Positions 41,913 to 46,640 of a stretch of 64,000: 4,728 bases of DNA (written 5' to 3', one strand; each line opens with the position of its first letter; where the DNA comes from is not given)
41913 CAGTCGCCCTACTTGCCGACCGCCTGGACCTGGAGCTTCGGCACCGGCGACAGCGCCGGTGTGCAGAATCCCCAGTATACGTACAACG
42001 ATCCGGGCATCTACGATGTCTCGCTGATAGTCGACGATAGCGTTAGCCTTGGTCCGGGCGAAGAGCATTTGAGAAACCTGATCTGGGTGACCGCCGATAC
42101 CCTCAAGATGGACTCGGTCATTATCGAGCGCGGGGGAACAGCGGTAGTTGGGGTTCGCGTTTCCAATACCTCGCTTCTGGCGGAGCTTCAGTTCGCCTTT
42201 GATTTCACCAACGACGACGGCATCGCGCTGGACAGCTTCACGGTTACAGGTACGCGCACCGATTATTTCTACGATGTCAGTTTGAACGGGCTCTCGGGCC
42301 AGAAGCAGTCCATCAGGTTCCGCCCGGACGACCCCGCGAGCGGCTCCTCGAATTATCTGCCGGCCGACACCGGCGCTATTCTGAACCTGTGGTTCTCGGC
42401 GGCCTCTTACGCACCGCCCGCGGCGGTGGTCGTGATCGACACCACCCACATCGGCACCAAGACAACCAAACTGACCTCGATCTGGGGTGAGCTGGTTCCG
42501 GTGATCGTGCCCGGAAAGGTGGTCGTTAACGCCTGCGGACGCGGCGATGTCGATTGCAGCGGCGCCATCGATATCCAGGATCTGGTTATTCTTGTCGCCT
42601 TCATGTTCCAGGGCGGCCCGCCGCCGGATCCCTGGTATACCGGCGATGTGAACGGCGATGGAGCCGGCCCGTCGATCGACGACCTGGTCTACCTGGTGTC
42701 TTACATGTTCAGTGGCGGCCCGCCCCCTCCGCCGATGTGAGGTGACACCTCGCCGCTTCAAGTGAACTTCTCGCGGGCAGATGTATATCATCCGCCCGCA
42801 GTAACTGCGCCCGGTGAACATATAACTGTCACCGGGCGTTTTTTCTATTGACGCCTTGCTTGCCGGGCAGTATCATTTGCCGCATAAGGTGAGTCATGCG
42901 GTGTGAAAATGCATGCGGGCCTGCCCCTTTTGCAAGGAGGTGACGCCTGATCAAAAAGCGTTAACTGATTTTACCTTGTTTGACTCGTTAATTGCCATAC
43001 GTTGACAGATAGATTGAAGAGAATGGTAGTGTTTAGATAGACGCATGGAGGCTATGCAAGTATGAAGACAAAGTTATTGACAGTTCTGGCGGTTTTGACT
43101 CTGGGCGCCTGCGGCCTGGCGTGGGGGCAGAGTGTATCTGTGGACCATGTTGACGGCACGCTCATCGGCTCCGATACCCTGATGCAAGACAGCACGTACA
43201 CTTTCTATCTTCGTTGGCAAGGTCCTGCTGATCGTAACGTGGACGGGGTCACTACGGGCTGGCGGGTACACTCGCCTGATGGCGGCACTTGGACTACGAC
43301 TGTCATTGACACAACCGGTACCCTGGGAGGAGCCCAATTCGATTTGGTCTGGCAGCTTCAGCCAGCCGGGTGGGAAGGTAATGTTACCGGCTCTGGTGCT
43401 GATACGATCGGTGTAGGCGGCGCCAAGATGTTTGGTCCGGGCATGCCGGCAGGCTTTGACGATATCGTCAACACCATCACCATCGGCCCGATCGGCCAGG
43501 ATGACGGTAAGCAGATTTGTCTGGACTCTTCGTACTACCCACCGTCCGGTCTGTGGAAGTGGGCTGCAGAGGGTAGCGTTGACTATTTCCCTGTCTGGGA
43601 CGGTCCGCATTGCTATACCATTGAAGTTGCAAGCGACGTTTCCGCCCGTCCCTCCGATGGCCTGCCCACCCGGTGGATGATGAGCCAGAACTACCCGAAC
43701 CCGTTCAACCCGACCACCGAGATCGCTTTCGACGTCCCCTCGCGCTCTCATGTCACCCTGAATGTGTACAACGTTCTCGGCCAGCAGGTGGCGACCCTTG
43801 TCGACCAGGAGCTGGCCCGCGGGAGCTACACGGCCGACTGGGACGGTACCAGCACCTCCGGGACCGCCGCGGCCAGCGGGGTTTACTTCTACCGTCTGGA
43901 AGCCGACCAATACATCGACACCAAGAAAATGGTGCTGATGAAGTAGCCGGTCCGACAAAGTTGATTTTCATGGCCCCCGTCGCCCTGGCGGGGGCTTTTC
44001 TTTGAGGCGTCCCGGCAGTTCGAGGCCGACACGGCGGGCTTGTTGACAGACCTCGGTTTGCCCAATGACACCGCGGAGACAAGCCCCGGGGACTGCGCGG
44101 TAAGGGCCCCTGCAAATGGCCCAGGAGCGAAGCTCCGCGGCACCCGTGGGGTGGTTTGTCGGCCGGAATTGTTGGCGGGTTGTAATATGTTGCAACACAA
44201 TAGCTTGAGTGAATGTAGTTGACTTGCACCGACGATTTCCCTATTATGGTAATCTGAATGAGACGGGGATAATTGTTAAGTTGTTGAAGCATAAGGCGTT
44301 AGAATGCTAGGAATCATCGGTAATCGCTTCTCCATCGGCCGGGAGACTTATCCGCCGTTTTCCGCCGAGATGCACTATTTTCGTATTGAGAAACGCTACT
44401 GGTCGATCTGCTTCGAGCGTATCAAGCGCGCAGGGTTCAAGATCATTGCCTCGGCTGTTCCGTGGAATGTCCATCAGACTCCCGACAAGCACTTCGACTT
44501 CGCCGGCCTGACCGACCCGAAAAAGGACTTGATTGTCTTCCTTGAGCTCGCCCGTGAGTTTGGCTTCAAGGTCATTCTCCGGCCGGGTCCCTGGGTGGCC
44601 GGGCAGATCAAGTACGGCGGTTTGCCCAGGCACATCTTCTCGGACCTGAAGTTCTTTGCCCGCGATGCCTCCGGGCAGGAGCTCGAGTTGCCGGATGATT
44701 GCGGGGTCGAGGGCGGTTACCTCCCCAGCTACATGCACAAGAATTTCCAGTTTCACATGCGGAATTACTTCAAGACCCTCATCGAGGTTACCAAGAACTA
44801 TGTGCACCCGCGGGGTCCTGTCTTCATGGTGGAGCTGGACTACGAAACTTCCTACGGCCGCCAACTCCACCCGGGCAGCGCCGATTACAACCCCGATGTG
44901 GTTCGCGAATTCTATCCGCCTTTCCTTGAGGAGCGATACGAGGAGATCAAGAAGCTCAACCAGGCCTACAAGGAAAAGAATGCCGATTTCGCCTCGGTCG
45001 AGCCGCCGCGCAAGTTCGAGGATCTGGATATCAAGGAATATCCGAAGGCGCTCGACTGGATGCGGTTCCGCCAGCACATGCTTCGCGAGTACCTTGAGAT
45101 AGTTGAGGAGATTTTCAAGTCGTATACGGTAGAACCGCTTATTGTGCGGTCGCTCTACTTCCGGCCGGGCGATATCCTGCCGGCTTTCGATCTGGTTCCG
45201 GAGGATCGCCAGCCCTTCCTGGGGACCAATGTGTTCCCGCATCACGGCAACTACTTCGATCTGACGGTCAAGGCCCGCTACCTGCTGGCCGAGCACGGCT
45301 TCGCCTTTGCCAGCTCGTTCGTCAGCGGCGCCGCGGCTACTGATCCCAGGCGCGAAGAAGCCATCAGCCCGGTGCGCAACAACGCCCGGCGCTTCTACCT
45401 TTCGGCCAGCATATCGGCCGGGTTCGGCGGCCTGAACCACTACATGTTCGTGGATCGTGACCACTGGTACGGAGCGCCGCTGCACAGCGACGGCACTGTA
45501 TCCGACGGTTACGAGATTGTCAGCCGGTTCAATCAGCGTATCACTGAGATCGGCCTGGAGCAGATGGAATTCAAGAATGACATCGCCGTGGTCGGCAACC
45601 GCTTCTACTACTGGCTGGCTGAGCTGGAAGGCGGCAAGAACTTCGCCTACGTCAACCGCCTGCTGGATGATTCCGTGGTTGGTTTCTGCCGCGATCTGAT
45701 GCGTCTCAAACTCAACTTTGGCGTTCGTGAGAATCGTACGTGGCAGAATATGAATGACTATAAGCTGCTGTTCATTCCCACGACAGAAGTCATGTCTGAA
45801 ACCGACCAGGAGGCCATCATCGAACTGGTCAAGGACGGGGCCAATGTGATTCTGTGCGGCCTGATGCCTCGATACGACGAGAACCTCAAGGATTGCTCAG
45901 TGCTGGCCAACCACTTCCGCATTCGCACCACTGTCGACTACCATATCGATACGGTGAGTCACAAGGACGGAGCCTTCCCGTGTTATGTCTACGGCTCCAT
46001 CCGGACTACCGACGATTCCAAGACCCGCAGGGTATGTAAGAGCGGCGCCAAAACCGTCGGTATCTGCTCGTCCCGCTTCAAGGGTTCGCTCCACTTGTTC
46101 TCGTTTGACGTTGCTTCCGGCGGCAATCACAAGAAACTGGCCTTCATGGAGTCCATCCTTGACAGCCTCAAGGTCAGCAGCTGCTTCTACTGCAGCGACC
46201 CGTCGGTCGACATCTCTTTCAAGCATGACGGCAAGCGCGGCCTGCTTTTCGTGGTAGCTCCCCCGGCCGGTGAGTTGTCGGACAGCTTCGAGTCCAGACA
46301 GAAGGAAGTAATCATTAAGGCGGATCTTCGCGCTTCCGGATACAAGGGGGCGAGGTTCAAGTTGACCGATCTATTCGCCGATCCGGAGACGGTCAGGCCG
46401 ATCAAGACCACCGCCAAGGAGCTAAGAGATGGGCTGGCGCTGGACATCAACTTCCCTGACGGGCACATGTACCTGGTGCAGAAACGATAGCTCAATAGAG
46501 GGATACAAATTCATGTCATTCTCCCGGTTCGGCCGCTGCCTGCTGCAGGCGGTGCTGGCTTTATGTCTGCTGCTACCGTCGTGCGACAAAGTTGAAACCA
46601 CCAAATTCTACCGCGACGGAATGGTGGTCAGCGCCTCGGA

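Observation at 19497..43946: Mutually exclusive C-termini and two dockerin classes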

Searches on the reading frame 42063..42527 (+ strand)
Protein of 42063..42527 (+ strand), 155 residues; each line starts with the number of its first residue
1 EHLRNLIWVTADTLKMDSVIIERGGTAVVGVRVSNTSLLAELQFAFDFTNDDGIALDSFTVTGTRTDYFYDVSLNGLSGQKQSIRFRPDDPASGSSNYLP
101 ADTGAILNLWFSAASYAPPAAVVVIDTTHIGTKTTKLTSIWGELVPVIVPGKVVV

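Call 38: search_solved_structures(query=A5, max_evalue=10, show_alignments=1)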
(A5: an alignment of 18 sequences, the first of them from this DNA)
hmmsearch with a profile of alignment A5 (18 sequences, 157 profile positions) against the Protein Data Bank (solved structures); distinct sequences matched with E-value up to 10: 11.
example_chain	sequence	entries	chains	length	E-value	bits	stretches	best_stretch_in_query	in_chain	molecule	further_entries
4h5i_A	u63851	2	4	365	0.029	17.1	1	9-57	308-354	Guanine nucleotide-exchange factor SEC12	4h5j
6x90_B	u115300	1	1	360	0.031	17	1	9-56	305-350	Guanine nucleotide-exchange factor SEC12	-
8bl3_A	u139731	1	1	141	0.032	16.9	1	18-56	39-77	scIg12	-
8bl6_A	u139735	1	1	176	0.068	15.9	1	18-53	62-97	dIG14-scdim-EF62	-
5nrm_A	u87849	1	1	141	0.41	13.4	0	102-131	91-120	Endoglucanase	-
5nrk_A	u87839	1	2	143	0.42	13.3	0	102-131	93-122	Endoglucanase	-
2vn5_A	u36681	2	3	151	0.43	13.3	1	22-56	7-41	SCAFFOLDING PROTEIN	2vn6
6mel_A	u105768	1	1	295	0.89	12.3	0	16-56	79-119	Succinate--CoA ligase subunit alpha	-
3qiu_C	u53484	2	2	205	1.1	12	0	87-115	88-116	TCR 226 alpha chain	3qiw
7skp_A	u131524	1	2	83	1.1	12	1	18-52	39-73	De novo synthetic protein DIG14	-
4p5t_A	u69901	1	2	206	1.5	11.5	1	78-115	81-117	TRA protein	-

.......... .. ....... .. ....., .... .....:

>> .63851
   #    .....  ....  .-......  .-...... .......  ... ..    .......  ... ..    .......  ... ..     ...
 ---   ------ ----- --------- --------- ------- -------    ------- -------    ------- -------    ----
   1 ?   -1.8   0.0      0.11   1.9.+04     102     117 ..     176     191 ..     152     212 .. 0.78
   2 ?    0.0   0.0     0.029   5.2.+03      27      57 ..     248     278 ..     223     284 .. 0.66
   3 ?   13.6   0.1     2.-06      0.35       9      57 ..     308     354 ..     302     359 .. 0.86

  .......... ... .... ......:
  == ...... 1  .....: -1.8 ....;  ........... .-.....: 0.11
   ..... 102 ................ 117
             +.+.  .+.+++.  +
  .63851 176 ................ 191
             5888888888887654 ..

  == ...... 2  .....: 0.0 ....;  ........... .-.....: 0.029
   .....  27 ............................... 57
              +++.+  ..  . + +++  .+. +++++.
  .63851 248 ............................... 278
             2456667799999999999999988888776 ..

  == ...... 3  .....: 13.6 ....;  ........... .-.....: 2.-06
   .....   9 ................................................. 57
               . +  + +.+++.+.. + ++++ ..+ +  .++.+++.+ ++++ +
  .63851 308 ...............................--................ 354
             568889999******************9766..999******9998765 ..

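Call 53: search_protein_families(library=pfam, alignment_id=A5, max_evalue=1)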
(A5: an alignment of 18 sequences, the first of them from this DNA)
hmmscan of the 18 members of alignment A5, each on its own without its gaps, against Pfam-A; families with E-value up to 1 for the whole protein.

A. member 1, seq(155 aa): 1 family
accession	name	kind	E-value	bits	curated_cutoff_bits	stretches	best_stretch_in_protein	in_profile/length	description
PF11606.14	AlcCBM31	-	0.22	12.2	25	1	54-91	36-73/93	Family 31 carbohydrate binding protein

B. families by the number of members that match (of 18 scanned): 4 families
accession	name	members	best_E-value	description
PF00963.24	Cohesin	1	5e-05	Cohesin domain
PF04962.18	KduI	1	0.11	KduI/IolB family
PF11606.14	AlcCBM31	1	0.22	Family 31 carbohydrate binding protein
PF11797.14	WxLIP_HBD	1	0.36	WxL Interacting Protein, host binding domain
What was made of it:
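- Tried and rejected: A profile of the cargo cohesins found no solved structure at significant E (call 38), and Pfam Cohesin hit only 1 of 18 (call 53).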

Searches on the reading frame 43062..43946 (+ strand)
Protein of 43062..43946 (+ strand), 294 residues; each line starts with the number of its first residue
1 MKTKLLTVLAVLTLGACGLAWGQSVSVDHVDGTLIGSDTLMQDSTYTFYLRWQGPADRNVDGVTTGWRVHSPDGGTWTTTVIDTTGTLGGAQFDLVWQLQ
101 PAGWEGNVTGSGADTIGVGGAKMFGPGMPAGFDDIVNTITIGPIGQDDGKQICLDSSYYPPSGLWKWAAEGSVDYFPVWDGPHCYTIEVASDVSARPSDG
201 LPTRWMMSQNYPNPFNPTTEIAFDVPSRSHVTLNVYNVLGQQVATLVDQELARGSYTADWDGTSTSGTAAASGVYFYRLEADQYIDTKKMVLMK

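Call 3: search_protein_families(library=pfam, proteins=[window:43062-43946:+], max_evalue=0.01)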
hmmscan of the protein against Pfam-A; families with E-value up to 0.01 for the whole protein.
window:43062-43946:+ (294 aa): 4 families
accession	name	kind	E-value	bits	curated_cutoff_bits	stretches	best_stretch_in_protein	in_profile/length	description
PF13860.13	FlgD_ig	-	1.1e-09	38.5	27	1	218-282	9-76/79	FlgD Ig-like domain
PF18962.6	Por_Secre_tail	-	5.4e-07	30.3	27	1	211-291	2-74/75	Secretion system C-terminal sorting domain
PF13585.12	CHU_C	-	5.7e-07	30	27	1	227-284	25-76/86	CHU_C Type IX secretion signal domain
PF02924.19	HDPD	-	0.0052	17.4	29.1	1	227-292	21-82/116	Bacteriophage lambda head decoration protein D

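Call 7: search_protein_families(library=ncbifam, proteins=[window:43062-43946:+], max_evalue=0.01)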
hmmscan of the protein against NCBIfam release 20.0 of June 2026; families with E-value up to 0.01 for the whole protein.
window:43062-43946:+ (294 aa): 6 families
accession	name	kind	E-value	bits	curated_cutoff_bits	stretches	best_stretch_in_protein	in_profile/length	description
TIGR04183.1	Por_Secre_tail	domain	3.4e-10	39.7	23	1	211-291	2-70/72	T9SS type A sorting domain-containing protein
NF033707.1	T9SS_sortase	equivalog_domain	1.7e-09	35.9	420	1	209-286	1000-1082/1095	type IX secretion system sortase PorU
NF052323.1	T9SSA_dep_M6i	equivalog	2.1e-06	26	600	1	210-285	960-1030/1043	T9SS-dependent M6-like inactivated metalloprotease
NF005176.1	PRK06655.1-1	equivalog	1.6e-05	24.9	230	1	226-283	94-151/197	flagellar hook assembly protein FlgD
NF009276.0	PRK12633.1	equivalog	3.7e-05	23.6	383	1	219-282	118-182/234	flagellar basal body rod modification protein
NF038113.1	T9SSA_dep_M36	equivalog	0.00072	17.8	885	1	198-292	785-868/869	T9SS-dependent M36 family metallopeptidase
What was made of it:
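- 43062..43946 (+): g43062: signal peptide, N20 module (43197-43622), type A CTD (43692-43943). No dockerin. TIGR04183 39.7 bits (call 7).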

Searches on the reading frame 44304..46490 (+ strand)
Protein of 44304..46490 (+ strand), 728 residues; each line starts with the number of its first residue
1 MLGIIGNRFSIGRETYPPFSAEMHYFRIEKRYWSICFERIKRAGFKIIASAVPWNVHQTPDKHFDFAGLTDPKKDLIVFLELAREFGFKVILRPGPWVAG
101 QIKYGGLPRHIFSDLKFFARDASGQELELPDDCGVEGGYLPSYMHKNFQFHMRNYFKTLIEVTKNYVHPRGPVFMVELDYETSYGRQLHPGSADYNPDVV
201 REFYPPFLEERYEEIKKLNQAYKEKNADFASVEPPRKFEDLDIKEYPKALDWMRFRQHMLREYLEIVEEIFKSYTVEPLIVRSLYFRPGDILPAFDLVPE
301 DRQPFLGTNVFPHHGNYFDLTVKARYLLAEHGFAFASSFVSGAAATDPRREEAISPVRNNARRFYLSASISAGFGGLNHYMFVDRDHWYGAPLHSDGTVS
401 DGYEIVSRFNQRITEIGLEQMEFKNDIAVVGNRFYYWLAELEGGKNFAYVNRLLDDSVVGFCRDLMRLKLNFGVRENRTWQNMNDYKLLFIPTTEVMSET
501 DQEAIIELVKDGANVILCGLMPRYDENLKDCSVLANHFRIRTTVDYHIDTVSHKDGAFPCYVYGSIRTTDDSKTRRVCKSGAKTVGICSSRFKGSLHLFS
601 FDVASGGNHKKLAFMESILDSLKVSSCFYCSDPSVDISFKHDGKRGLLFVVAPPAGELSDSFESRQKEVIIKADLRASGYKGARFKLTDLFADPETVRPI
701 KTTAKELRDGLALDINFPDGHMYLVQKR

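Call 9: search_protein_families(library=pfam, proteins=[window:44304-46490:+], max_evalue=0.001)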
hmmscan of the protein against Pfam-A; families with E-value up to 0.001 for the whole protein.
window:44304-46490:+ (728 aa): 3 families
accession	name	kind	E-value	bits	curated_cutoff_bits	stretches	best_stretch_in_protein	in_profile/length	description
PF01301.25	Glyco_hydro_35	-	2.5e-24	86.9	27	1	18-113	11-102/319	Glycosyl hydrolases family 35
PF02449.21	Glyco_hydro_42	-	7.7e-13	49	21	1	28-285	7-238/376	Beta-galactosidase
PF22369.2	GLMA_2nd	-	1.4e-12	47.9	27.7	1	477-543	40-106/138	GLMA-like, second domain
